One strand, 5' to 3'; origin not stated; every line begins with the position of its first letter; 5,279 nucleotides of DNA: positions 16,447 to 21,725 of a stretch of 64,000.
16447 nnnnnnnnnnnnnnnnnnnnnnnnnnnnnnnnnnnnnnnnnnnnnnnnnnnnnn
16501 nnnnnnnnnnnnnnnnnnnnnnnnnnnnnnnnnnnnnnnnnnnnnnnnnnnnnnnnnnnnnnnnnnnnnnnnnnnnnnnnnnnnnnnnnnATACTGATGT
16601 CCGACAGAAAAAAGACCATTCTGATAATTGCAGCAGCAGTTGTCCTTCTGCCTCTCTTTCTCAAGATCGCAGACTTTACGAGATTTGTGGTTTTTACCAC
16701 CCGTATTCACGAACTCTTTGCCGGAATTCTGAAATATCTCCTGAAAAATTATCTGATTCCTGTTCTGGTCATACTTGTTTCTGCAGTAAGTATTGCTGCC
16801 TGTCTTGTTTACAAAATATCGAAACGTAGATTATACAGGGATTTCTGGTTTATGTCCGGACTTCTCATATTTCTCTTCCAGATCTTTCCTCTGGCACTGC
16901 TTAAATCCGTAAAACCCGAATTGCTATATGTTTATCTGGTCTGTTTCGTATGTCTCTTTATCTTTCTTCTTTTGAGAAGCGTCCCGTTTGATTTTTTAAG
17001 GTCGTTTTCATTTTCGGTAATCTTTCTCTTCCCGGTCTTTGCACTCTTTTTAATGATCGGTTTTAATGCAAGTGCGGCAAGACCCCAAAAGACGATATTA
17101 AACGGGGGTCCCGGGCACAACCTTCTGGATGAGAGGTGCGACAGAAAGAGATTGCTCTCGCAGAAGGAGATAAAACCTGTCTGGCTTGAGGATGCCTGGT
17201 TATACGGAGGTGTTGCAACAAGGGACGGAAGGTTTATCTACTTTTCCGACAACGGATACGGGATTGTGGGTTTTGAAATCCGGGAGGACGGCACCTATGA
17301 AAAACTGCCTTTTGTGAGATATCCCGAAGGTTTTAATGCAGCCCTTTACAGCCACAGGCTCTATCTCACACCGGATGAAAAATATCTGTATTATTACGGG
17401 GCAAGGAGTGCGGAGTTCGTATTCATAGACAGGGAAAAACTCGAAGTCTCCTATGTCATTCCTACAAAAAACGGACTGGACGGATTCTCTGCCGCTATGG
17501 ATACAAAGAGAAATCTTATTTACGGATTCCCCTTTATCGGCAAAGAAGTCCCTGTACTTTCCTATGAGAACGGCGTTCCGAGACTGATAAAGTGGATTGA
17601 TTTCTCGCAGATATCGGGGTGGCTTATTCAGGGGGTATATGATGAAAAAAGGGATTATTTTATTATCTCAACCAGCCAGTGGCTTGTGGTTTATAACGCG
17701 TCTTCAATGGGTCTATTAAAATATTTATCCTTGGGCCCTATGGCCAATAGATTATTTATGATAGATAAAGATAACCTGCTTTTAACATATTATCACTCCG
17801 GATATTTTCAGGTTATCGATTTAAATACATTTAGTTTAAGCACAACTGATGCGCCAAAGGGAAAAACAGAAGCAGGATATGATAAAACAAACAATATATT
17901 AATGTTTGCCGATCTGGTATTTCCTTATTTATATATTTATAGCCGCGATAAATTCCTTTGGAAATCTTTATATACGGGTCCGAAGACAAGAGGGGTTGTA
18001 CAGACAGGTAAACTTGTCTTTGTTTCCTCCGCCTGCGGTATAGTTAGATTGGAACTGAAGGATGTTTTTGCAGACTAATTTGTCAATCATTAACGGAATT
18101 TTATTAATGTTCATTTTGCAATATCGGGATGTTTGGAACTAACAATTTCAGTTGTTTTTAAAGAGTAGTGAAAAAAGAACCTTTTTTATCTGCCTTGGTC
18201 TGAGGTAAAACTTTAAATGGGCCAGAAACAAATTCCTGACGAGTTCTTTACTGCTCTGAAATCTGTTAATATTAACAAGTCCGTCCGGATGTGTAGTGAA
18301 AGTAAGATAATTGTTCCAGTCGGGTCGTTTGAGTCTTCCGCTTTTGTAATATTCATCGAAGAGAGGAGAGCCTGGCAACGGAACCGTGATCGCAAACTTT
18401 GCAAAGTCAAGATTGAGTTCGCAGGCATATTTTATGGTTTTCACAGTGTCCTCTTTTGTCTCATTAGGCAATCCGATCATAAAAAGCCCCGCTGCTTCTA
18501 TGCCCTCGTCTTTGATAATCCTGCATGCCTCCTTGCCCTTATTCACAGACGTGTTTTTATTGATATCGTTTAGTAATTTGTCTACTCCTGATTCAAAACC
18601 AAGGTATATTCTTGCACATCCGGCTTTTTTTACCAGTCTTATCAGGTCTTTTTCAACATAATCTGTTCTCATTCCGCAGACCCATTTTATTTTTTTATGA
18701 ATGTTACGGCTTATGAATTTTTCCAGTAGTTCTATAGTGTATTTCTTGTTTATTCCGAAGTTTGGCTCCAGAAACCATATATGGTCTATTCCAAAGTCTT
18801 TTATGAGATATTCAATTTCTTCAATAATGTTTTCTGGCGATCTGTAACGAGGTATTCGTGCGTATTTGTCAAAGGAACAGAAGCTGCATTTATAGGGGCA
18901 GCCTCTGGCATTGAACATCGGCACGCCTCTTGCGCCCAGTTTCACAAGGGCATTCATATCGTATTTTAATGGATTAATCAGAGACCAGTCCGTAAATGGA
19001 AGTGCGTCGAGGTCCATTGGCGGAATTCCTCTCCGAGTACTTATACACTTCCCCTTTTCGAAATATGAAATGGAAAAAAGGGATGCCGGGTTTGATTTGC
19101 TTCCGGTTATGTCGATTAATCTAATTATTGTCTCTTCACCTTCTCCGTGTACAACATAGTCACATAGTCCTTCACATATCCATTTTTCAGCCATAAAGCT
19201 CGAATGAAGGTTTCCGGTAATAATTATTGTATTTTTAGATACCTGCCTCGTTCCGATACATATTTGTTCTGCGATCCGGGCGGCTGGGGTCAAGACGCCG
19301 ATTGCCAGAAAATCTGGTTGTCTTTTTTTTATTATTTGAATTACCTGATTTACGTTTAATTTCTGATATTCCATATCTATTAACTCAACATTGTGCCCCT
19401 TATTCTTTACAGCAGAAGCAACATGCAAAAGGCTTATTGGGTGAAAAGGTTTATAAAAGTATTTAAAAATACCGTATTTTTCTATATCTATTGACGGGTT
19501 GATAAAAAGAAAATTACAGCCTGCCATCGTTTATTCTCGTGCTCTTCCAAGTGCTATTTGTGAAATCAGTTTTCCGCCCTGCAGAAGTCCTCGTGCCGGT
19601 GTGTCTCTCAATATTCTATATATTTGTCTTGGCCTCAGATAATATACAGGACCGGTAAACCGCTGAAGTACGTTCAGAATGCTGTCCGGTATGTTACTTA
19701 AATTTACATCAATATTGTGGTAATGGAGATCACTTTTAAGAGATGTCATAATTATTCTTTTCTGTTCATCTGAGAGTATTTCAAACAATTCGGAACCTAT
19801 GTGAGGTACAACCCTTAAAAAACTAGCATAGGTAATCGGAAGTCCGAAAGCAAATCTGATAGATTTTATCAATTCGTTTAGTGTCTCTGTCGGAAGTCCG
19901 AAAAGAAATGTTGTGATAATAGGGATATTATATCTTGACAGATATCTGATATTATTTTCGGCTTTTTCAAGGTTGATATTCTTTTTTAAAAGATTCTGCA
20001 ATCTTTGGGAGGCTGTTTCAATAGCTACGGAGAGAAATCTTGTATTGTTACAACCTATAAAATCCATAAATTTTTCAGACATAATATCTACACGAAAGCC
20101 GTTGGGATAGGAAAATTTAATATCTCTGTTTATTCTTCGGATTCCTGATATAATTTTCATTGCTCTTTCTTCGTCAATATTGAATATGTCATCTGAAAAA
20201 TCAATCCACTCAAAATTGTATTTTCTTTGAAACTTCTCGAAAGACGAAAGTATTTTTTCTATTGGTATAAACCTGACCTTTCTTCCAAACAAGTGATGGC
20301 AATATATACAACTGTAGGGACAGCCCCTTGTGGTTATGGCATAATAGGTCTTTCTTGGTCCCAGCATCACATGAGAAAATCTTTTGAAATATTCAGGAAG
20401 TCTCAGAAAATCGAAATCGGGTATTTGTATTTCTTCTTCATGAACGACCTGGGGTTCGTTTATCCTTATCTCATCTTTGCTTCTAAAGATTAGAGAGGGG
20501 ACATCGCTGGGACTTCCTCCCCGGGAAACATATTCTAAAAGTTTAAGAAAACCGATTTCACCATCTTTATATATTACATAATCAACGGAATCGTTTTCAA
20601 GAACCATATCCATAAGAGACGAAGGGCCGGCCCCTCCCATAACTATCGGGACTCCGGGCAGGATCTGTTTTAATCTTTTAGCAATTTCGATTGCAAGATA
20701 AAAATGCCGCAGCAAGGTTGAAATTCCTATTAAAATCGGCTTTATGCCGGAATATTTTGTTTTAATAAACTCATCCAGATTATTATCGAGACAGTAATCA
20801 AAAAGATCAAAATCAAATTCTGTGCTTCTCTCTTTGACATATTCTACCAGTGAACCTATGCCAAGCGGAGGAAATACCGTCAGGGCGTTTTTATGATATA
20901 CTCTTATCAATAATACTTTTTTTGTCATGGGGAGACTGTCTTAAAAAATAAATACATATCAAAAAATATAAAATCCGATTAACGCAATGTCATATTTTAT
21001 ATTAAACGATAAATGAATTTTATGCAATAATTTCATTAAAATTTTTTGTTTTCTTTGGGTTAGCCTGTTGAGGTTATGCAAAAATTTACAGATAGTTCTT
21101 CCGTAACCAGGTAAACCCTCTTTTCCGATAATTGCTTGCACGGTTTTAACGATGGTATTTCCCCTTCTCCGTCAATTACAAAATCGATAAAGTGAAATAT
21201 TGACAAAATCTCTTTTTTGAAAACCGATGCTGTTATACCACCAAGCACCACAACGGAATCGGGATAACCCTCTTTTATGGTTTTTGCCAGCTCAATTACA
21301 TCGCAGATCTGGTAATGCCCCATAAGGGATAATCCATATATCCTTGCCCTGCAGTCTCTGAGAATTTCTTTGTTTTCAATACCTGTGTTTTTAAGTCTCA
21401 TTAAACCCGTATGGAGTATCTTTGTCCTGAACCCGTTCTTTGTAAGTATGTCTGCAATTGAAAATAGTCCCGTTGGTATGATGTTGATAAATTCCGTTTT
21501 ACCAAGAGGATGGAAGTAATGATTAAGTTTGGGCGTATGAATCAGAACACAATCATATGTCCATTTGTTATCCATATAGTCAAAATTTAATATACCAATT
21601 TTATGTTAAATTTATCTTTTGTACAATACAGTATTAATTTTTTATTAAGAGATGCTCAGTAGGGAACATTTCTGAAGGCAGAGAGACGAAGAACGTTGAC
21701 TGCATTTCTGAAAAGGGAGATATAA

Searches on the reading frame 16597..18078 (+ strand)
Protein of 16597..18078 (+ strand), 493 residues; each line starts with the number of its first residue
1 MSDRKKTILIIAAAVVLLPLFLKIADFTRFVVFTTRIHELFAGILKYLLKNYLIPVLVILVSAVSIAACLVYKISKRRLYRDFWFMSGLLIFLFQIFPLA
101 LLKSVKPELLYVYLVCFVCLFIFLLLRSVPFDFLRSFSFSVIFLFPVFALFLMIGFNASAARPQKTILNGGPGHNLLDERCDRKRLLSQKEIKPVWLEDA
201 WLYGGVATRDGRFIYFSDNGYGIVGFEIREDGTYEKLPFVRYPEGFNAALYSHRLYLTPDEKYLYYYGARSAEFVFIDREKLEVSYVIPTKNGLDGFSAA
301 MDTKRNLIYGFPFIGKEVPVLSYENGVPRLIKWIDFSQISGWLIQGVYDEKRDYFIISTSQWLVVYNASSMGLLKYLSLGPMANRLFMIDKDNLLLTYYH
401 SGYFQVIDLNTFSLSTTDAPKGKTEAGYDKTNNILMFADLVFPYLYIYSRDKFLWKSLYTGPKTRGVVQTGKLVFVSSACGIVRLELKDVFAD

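Call 6: search_protein_families(library=pfam, proteins=[window:16597-18078:+], max_evalue=0.01)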
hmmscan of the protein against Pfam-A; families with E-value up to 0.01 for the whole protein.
window:16597-18078:+ (493 aa): 0 families

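Call 35: search_protein_families(library=ncbifam, proteins=[window:16597-18078:+], max_evalue=0.01)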
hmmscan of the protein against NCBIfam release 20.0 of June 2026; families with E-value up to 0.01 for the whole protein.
window:16597-18078:+ (493 aa): 1 family
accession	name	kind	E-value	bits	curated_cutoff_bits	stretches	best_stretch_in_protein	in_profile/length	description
NF052460.1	L-NosZ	equivalog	0.0031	16.1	700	0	207-278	50-115/480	clade III lactonase-type nitrous-oxide reductase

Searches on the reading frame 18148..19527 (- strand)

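Call 6: search_protein_families(library=pfam, proteins=[window:18148-19527:-], max_evalue=0.01)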
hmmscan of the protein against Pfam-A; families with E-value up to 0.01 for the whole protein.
window:18148-19527:- (459 aa): 2 families
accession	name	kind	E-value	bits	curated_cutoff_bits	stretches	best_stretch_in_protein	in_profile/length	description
PF04055.27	Radical_SAM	-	1.1e-24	87.9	29.5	1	208-367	5-165/166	Radical SAM superfamily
PF02310.24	B12-binding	-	2.2e-16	60.2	32.1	1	25-135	9-118/121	B12 binding domain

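Call 85: search_protein_families(library=ncbifam, proteins=[window:18148-19527:-], max_evalue=1e-35)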
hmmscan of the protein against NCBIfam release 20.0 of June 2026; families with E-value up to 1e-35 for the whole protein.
window:18148-19527:- (459 aa): 3 families
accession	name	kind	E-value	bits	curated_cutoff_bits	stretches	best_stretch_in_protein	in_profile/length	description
TIGR02026.1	BchE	equivalog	1.5e-65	222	481.35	1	27-457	19-439/497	magnesium-protoporphyrin IX monomethyl ester anaerobic oxidative cyclase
TIGR03471.1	HpnJ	equivalog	5.1e-42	144.3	577.6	1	47-457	47-449/472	hopanoid biosynthesis associated radical SAM protein HpnJ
TIGR04072.2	rSAM_ladder_B12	equivalog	2.6e-36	125.2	360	0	206-372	185-350/443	lipid biosynthesis B12-binding/radical SAM protein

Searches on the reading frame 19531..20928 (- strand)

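Call 6: search_protein_families(library=pfam, proteins=[window:19531-20928:-], max_evalue=0.01)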
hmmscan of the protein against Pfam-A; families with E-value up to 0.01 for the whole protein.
window:19531-20928:- (465 aa): 2 families
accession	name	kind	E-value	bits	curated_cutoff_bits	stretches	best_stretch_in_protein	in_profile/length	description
PF04055.27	Radical_SAM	-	1.7e-16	61.3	29.5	1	198-360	2-166/166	Radical SAM superfamily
PF02310.24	B12-binding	-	2.8e-12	47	32.1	1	10-128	3-118/121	B12 binding domain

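Call 85: search_protein_families(library=ncbifam, proteins=[window:19531-20928:-], max_evalue=1e-35)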
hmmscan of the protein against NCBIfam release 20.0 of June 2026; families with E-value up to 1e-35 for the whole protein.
window:19531-20928:- (465 aa): 0 families

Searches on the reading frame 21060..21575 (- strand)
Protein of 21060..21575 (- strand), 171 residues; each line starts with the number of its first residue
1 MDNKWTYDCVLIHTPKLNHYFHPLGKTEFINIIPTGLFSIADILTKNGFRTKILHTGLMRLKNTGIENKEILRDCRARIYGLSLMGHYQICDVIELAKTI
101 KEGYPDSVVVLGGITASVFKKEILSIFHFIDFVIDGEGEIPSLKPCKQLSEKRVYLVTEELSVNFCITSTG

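Call 6: search_protein_families(library=pfam, proteins=[window:21060-21575:-], max_evalue=0.01)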
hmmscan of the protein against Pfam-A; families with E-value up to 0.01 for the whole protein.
window:21060-21575:- (171 aa): 2 families
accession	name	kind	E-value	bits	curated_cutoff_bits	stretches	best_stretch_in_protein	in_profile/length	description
PF02310.24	B12-binding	-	2.6e-09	37.4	32.1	1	33-140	13-115/121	B12 binding domain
PF13353.11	Fer4_12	-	0.0042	17.8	22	1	68-139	41-118/137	4Fe-4S single cluster domain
